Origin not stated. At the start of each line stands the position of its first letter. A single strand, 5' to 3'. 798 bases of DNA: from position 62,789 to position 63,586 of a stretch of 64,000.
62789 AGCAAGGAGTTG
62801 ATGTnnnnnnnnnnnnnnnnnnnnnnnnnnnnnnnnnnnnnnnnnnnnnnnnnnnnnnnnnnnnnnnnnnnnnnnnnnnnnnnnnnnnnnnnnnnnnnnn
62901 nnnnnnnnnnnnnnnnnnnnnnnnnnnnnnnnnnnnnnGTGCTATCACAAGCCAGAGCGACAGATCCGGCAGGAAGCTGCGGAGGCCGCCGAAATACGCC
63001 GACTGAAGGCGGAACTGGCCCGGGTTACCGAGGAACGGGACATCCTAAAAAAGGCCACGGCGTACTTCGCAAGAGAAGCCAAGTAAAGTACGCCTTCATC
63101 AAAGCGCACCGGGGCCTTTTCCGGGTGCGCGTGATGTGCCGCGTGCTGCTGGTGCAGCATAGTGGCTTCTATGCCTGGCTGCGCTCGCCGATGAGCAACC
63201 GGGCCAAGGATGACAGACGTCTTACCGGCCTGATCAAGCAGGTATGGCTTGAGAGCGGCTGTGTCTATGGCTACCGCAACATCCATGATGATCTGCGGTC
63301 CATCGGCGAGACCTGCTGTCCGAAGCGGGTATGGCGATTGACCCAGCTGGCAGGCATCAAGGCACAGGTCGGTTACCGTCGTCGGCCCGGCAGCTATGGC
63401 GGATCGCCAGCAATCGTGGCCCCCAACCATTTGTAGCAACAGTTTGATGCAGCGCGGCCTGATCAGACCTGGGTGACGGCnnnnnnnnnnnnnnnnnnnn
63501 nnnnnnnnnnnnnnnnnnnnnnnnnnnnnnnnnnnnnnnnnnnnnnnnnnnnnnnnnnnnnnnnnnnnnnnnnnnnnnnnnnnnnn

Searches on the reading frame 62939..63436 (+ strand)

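Call 28: search_protein_families(library=pfam, proteins=[window:62939-63436:+], max_evalue=0.01)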
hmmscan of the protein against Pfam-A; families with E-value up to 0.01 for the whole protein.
window:62939-63436:+ (165 aa): 1 family
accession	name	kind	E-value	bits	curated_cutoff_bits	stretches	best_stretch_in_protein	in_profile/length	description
PF13276.12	HTH_21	-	6.1e-13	49.2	28.1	1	91-147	2-59/60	HTH-like domain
